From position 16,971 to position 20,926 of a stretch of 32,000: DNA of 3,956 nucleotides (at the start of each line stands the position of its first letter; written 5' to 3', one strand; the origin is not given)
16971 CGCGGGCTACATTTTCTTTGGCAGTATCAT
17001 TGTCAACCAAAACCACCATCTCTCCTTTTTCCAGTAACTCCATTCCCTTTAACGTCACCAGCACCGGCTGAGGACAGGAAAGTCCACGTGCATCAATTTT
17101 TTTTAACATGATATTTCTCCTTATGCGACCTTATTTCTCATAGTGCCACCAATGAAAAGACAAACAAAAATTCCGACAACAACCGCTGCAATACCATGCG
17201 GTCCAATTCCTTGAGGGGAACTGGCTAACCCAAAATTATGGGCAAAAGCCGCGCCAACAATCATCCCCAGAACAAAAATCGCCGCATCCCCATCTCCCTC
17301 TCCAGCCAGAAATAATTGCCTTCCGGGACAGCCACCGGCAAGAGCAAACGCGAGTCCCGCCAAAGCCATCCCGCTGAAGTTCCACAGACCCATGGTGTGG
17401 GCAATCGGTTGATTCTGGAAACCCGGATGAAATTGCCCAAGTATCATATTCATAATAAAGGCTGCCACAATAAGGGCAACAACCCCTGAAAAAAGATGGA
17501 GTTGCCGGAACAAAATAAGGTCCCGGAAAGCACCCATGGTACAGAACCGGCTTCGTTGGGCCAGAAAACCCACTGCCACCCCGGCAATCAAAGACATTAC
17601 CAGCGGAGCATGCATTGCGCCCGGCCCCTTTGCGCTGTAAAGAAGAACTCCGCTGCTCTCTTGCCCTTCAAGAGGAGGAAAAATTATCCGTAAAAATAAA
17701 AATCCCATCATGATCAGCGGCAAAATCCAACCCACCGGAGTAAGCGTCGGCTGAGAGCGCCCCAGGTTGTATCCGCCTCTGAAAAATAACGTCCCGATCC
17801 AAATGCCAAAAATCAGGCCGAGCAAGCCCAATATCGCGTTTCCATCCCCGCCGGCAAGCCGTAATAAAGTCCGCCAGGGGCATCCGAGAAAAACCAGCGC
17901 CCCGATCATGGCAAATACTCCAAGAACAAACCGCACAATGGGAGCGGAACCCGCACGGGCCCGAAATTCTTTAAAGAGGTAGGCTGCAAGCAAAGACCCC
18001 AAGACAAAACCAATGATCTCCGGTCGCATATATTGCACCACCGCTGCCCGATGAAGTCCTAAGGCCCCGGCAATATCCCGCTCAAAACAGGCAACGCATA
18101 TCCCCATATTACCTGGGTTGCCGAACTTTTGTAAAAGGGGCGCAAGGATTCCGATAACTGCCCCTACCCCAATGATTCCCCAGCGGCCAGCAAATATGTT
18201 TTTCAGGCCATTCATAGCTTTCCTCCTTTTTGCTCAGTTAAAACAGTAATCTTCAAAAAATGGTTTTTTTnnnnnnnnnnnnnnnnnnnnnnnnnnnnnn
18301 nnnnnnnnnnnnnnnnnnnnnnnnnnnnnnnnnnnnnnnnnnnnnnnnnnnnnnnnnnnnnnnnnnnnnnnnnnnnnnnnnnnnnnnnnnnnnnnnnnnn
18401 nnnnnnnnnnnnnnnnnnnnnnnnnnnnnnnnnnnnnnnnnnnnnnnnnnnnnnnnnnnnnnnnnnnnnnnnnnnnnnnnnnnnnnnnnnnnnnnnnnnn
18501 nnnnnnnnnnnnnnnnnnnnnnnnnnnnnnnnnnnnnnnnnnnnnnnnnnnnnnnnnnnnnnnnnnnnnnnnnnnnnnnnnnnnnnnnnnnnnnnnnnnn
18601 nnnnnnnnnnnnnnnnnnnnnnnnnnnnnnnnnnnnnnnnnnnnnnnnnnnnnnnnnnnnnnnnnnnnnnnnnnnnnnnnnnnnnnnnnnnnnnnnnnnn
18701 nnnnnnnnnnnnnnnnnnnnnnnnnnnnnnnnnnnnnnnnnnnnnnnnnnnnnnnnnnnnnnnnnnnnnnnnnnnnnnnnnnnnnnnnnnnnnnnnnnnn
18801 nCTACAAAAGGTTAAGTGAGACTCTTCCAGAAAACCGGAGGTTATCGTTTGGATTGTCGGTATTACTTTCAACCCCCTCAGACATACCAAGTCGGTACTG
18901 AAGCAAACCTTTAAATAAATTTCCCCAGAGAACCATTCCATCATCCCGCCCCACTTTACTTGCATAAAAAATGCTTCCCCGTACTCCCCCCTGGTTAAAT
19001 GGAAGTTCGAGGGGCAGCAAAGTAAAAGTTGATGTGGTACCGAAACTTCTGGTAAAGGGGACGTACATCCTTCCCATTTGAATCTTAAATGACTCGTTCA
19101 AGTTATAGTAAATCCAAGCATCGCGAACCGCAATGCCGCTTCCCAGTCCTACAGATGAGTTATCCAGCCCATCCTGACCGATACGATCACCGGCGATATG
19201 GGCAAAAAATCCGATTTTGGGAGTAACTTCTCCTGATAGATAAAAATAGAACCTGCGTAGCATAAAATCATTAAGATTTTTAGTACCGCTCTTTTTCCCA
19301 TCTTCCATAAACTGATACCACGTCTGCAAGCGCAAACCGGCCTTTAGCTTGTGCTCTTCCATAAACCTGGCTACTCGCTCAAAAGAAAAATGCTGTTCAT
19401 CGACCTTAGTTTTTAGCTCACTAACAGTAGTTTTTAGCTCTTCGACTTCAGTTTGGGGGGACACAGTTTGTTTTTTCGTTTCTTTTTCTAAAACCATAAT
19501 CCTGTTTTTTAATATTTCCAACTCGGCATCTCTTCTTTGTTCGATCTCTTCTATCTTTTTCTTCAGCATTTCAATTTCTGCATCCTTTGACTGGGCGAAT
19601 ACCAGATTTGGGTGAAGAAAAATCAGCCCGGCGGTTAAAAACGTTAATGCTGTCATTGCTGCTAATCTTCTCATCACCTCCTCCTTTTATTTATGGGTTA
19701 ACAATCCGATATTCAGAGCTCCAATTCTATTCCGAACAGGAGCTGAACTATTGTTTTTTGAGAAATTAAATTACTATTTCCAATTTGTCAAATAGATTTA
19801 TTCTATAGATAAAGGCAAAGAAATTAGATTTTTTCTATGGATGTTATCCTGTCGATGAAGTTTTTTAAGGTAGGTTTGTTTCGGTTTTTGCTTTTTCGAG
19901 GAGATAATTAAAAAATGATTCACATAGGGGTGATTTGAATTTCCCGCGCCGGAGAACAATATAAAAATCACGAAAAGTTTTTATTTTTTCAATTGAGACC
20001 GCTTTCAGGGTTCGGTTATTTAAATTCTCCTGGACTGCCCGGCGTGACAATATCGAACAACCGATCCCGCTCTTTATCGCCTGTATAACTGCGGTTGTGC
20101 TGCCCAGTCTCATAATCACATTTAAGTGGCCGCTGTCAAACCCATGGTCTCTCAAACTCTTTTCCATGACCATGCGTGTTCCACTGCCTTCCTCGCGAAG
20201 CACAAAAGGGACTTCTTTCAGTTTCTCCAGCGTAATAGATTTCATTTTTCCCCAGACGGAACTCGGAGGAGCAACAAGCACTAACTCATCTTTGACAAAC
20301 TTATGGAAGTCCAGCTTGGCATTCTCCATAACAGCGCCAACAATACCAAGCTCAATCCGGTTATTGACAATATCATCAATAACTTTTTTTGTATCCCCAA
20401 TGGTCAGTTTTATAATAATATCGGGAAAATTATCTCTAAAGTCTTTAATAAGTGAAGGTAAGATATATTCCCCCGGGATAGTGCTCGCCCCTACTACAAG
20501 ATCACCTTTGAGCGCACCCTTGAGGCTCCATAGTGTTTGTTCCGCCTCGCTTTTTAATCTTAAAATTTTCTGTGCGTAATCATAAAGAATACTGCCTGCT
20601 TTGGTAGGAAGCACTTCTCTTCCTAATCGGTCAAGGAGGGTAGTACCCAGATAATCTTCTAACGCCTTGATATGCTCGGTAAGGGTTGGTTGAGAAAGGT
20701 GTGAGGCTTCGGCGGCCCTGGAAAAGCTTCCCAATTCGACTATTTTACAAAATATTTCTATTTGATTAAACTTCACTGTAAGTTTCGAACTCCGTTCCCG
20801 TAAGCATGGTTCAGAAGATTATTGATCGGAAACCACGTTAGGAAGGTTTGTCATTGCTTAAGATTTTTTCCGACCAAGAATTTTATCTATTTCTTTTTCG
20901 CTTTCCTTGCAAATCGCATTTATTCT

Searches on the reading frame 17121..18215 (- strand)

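Call 24: search_protein_families(library=pfam, proteins=[window:17121-18215:-], max_evalue=0.001)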
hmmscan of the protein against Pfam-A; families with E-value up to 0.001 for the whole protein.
window:17121-18215:- (364 aa): 1 family
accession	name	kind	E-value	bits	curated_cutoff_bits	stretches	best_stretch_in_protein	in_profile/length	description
PF04143.19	Sulf_transp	-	4.7e-16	59.7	27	2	221-335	1-113/310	Sulphur transport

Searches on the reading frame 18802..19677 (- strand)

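Call 24: search_protein_families(library=pfam, proteins=[window:18802-19677:-], max_evalue=0.001)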
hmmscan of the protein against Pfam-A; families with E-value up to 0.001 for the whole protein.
window:18802-19677:- (291 aa): 1 family
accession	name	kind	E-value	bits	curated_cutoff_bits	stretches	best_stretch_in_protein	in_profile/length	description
PF07396.17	Porin_O_P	-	1.6e-07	31.4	20.9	1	114-221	4-105/370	Phosphate-selective porin O and P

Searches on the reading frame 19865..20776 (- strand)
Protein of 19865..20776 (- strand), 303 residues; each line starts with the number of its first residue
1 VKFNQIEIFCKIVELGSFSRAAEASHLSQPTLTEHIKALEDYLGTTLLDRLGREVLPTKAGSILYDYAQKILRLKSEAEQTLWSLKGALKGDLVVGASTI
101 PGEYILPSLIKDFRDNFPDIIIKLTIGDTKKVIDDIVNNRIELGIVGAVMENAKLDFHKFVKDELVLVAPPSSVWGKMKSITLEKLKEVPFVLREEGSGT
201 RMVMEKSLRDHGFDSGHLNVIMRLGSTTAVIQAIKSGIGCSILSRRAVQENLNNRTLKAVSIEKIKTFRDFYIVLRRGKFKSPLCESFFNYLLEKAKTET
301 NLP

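Call 24: search_protein_families(library=pfam, proteins=[window:19865-20776:-], max_evalue=0.001)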
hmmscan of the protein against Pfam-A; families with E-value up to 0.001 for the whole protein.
window:19865-20776:- (303 aa): 4 families
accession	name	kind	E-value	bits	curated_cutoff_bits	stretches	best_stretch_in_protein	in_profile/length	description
PF03466.25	LysR_substrate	-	2.1e-40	138.8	28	1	87-296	2-208/209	LysR substrate binding domain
PF00126.33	HTH_1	-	1.7e-20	73.2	26.6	1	3-61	1-59/60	Bacterial regulatory helix-turn-helix protein, lysR family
PF12727.12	PBP_like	-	8.1e-08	32.1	27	1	181-292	84-192/193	PBP superfamily domain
PF12849.12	PBP_like_2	-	9.7e-05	22.7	27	1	94-211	13-155/267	PBP superfamily domain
